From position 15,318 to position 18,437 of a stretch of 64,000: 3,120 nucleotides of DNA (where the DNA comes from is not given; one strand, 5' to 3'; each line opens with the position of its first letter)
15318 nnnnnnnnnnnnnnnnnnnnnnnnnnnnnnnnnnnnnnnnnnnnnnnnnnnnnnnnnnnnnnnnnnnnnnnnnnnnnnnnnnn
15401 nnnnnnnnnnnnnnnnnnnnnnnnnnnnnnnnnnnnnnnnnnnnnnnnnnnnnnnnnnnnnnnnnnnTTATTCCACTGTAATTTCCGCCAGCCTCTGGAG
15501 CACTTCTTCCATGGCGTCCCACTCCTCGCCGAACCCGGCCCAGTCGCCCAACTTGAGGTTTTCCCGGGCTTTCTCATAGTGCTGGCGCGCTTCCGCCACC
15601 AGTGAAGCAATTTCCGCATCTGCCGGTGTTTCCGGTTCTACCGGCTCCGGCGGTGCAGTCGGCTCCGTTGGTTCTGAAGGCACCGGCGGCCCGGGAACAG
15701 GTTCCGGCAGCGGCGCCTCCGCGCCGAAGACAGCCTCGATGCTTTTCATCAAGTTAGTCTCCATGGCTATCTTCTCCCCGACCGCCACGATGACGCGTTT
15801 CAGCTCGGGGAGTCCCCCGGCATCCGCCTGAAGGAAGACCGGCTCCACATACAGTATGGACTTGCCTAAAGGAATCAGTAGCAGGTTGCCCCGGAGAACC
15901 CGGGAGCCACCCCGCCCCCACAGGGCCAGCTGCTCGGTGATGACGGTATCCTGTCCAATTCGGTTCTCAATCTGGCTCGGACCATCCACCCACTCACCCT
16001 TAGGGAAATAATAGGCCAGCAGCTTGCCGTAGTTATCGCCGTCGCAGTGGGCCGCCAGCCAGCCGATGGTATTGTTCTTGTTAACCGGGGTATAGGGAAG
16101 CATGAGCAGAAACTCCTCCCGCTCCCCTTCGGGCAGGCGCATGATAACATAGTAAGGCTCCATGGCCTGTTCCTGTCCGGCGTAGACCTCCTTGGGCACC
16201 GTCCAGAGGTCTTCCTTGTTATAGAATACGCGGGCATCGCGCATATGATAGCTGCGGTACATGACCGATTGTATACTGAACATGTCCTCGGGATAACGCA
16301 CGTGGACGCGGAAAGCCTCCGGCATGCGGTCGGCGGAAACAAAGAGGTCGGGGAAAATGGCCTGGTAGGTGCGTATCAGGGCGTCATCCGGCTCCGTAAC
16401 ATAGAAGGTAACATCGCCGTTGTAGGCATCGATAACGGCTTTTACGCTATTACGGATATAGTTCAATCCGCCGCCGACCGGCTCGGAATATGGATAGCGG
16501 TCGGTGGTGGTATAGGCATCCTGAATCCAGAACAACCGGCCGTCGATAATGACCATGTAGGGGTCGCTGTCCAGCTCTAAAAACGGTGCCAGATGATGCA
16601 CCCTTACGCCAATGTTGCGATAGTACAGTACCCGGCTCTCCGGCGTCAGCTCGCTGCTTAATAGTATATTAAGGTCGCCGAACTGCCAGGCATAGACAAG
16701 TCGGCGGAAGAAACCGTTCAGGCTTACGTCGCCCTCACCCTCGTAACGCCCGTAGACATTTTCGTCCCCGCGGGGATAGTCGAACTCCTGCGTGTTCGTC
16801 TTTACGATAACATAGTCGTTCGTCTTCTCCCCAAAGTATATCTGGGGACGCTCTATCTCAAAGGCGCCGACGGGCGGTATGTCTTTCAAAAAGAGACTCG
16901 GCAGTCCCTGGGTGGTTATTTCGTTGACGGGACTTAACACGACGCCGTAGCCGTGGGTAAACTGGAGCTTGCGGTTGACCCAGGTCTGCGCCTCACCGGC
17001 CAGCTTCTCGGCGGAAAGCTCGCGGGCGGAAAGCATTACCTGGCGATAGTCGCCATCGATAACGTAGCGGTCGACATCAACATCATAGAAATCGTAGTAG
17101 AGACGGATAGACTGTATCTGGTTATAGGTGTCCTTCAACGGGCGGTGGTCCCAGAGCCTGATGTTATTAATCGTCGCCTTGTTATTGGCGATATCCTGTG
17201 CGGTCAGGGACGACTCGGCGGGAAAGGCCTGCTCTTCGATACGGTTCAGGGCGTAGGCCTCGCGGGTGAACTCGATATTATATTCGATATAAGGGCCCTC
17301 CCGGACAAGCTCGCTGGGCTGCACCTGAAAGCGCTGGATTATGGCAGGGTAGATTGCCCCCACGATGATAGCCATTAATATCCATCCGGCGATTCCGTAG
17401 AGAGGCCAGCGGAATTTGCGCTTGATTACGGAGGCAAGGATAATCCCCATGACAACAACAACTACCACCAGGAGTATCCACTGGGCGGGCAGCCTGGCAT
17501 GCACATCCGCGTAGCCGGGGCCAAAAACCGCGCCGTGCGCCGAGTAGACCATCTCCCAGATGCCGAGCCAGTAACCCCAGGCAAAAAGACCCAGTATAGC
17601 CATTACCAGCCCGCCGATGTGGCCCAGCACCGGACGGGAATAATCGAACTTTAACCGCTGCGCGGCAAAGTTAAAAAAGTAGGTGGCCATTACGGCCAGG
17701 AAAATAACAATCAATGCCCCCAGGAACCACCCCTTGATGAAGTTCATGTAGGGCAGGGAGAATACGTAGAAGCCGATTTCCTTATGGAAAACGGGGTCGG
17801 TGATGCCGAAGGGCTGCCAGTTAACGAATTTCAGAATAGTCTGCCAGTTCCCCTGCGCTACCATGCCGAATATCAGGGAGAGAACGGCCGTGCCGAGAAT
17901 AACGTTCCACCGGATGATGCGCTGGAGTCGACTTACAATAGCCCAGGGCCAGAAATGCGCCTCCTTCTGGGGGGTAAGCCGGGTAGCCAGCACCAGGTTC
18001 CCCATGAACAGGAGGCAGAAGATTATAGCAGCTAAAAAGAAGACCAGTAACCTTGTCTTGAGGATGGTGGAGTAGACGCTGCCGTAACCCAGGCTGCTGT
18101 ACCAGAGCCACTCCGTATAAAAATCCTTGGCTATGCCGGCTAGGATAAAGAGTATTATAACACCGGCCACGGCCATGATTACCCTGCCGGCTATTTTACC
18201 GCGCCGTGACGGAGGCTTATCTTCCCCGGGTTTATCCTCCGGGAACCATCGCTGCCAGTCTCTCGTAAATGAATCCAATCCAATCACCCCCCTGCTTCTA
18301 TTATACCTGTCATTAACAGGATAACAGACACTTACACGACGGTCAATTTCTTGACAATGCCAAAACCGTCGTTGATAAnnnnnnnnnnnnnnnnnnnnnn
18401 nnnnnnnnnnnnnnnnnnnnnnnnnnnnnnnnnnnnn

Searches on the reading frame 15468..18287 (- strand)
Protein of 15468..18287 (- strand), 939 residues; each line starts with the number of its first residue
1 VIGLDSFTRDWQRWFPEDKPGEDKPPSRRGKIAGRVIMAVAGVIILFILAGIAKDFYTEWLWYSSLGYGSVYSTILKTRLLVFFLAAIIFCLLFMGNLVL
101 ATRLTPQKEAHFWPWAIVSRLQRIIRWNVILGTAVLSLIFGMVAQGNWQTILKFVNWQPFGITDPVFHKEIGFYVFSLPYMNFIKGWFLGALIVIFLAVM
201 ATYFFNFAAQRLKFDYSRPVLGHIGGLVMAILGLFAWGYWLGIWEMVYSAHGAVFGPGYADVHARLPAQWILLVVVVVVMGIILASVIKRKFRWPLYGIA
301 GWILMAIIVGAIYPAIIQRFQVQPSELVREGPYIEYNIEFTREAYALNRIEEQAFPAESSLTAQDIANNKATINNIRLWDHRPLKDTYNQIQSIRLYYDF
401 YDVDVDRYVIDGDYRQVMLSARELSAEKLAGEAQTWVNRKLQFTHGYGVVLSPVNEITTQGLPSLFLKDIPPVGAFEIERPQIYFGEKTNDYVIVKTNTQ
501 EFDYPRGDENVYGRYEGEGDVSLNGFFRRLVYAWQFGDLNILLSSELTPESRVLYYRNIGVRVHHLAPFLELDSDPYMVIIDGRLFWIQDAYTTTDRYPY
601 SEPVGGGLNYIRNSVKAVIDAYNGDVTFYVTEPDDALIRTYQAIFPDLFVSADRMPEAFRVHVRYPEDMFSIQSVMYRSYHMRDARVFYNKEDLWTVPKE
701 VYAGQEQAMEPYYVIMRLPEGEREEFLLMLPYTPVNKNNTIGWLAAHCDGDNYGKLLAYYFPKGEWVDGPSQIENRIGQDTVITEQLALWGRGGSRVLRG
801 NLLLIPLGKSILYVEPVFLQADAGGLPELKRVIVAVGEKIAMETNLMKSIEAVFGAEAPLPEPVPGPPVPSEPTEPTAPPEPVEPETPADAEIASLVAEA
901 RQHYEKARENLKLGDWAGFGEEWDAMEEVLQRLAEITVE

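Call 89: search_protein_families(library=pfam, proteins=[window:15468-18287:-], max_evalue=0.00001)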
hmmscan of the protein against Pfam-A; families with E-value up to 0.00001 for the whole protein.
window:15468-18287:- (939 aa): 1 family
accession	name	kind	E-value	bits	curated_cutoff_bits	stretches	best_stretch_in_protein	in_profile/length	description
PF03699.18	UPF0182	-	1.7e-298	992.5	27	1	37-790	2-770/770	Uncharacterised protein family (UPF0182)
